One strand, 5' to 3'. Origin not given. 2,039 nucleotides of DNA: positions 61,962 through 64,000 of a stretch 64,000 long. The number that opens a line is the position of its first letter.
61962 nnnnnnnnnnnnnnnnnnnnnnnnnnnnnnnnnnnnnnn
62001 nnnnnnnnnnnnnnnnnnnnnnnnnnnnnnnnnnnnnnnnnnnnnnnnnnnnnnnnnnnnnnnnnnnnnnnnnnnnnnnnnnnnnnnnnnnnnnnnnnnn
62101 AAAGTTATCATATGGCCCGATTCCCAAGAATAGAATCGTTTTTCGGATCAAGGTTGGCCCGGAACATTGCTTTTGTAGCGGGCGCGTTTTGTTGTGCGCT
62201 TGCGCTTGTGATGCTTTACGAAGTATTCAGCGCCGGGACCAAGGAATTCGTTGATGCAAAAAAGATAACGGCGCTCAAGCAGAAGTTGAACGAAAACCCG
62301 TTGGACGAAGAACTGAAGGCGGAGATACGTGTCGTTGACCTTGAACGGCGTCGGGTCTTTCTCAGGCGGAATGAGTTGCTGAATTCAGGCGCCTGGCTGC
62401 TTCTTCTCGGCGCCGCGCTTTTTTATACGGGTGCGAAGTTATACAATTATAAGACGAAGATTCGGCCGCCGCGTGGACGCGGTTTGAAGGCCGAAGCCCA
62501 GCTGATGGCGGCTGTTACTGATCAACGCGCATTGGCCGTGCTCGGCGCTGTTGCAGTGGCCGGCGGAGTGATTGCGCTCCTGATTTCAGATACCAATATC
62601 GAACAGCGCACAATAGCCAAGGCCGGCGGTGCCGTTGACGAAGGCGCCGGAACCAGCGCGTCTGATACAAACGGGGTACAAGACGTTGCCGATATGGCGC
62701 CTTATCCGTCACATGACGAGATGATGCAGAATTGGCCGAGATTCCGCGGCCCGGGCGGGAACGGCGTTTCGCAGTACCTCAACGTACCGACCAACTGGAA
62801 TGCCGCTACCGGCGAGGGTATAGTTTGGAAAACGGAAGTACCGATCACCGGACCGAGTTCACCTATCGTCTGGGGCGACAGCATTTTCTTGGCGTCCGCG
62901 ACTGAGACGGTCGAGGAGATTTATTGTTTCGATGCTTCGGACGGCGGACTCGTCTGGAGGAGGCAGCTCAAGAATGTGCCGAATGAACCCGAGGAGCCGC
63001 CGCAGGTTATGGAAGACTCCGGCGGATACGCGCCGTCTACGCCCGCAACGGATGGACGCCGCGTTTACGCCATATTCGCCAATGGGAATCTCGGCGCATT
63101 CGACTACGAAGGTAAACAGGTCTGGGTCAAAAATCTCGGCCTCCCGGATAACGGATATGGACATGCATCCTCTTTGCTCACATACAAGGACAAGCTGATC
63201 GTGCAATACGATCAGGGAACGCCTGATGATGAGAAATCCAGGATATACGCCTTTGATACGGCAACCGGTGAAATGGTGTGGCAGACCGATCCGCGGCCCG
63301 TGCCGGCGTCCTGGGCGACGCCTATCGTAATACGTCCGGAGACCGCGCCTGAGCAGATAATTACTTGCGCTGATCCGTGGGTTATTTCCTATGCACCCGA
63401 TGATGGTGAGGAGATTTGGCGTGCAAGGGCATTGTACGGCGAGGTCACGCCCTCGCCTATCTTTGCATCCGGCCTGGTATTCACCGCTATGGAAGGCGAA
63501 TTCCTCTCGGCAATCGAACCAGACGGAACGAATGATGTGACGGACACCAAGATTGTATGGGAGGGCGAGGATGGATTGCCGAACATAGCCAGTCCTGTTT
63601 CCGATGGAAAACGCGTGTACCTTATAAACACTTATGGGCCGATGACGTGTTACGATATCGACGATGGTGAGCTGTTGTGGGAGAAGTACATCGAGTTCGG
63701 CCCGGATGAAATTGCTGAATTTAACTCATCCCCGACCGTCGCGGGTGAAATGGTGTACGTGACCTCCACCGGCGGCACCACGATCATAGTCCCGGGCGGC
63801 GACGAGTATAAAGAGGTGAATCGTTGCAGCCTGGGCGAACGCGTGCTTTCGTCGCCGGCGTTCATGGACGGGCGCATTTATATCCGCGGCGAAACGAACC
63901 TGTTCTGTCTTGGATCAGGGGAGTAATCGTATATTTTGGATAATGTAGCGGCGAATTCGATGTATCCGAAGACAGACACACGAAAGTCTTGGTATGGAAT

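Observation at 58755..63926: Orphan NapG/NapH-like electron-transfer module wired to two beta-propellers and a Tat-exported Cys peptide: candidate uncharacterised periplasmic redox system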

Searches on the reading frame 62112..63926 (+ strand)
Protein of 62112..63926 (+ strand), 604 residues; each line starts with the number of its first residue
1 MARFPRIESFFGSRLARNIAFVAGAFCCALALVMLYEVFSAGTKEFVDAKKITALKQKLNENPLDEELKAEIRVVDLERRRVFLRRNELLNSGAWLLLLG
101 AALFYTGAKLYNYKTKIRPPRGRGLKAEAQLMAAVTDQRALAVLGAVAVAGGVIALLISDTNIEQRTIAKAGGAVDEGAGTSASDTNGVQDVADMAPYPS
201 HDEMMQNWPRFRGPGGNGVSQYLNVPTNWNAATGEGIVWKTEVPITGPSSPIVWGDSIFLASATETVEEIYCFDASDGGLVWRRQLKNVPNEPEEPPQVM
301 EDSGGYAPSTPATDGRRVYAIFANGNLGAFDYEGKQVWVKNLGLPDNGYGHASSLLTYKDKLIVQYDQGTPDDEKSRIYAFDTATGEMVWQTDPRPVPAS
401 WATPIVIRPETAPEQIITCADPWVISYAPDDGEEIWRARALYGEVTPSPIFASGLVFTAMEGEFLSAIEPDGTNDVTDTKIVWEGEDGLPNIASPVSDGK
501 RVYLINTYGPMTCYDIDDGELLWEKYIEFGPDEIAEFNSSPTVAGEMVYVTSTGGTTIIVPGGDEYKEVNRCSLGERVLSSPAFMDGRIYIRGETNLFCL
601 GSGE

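Call 3: search_protein_families(library=pfam, proteins=[window:62112-63926:+], max_evalue=0.1)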
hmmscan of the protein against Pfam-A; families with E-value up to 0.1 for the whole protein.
window:62112-63926:+ (604 aa): 3 families
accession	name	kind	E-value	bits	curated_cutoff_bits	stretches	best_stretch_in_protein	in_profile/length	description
PF13360.13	PQQ_2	-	3.2e-31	109.2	27.6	3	375-558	2-182/233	Outer membrane protein assembly factor BamB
PF13570.13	Beta-prop_ACSF4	-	2.4e-13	50.7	133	2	377-587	30-225/329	Beta-alanine-activating enzyme, beta-propeller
PF01011.28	PQQ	-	1e-05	24.9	26.7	1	229-397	31-211/595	Glucose/ethanol/alcohol dehydrogenase, beta-propeller domain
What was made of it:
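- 62112..63926 (+): Membrane-anchored PQQ_2-type (BamB-like) beta-propeller, 604 aa, with about three N-terminal transmembrane helices. Probably a scaffold or partner of the NHL propeller. PQQ_2 109 bits (call 3).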

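Call 4: search_protein_families(library=ncbifam, proteins=[window:62112-63926:+], max_evalue=0.1)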
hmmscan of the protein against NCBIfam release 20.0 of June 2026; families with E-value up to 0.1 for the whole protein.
window:62112-63926:+ (604 aa): 5 families
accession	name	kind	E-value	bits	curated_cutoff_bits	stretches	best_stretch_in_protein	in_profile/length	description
TIGR03300.1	assembly_YfgL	equivalog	5.6e-17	61.5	285.2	1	306-591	56-325/377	outer membrane protein assembly factor BamB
NF008351.0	PRK11138.1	equivalog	3.5e-13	48.8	423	3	309-393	63-147/394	outer membrane protein assembly factor BamB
TIGR03075.1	PQQ_enz_alc_DH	subfamily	4.3e-10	38.8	480.05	1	248-392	62-197/530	PQQ-dependent dehydrogenase, methanol/ethanol family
TIGR04528.1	acido_non_PQQ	subfamily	2.8e-06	26.4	650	1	317-398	104-185/493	acido-empty-quinoprotein group A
NF041516.1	PA2928_fam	subfamily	0.018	14.4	70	0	348-393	286-331/376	PA2928 family protein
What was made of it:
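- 62112..63926 (+): It scores below the BamB and PQQ-dehydrogenase cut-offs (call 4).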

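Call 9: find_encoding_contigs(protein=window:62112-63926:+, flank=10000, max_places=6)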
Protein window:62112-63926:+ (604 aa): 2 contigs read that carry it; 1 place shown.
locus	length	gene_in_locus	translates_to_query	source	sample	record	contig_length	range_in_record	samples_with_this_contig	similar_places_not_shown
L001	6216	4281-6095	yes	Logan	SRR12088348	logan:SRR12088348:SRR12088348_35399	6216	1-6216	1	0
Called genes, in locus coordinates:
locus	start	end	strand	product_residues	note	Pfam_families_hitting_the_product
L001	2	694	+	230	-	?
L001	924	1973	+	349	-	PF08450:SGL (faint), PF01436:NHL (weak)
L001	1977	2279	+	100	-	-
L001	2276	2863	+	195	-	PF12838:Fer4_7 (faint), PF00037:Fer4 (faint), PF12837:Fer4_6 (faint)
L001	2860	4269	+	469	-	PF12801:Fer4_5, PF12838:Fer4_7 (faint), PF13183:Fer4_8 (faint), PF13187:Fer4_9 (faint), PF13484:Fer4_16 (faint), PF12801:Fer4_5, PF00037:Fer4 (weak)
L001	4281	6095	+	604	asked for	PF01011:PQQ (faint), PF13360:PQQ_2, PF25293:Beta-prop_EMC1_N (faint), PF13360:PQQ_2, PF13570:Beta-prop_ACSF4 (weak)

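Call 35: search_solved_structures(query=window:62112-63926:+, max_evalue=0.01)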
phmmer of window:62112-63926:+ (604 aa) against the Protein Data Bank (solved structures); distinct sequences matched with E-value up to 0.01: 20.
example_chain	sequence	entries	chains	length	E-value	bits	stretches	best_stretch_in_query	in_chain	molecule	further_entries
8orr_AAA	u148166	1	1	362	3.2e-07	32.6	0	309-393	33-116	Outer membrane protein assembly factor BamB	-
3q7m_A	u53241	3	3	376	7.6e-06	28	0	306-393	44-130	Lipoprotein yfgL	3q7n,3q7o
3prw_A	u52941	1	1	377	7.9e-06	28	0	306-393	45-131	Lipoprotein yfgL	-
3q54_A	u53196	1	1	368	8.3e-06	27.9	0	306-393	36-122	Outer membrane assembly lipoprotein YfgL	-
5ljo_B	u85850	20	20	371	8.4e-06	27.9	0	306-393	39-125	Outer membrane protein assembly factor BamB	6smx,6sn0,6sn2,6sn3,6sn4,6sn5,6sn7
28jl_B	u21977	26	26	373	8.8e-06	27.8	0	306-393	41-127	Outer membrane protein assembly factor BamB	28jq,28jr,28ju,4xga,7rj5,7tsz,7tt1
5ayw_B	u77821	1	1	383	8.9e-06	27.8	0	306-393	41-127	Outer membrane protein assembly factor BamB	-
8spr_B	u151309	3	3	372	9.4e-06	27.7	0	306-393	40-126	Outer membrane protein assembly factor BamB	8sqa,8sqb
5d0o_B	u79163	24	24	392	9.6e-06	27.7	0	306-393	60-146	Outer membrane protein assembly factor BamB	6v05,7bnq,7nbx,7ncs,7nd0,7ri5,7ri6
7nri_B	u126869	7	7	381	9.7e-06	27.7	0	306-393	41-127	Outer membrane protein assembly factor BamB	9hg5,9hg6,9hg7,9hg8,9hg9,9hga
2yh3_A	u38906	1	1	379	9.9e-06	27.7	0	306-393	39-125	LIPOPROTEIN YFGL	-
3p1l_A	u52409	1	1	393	9.9e-06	27.6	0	306-393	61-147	Lipoprotein yfgL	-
6lyq_B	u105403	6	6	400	1.1e-05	27.5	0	306-393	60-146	Outer membrane protein assembly factor BamB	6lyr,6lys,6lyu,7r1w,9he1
8adg_B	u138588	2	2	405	1.1e-05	27.5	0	306-393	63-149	Outer membrane protein assembly factor BamB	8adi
7awz_A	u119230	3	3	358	1.6e-05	26.9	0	430-474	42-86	Scone-E | SconeE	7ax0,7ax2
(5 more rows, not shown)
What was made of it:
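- Closest known: BamB and PQQ-dependent dehydrogenase propellers. Same: They share the PQQ_2-type eight-bladed-propeller sequence signature (calls 3, 35).
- It resembles BamB weakly (calls 4, 35).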
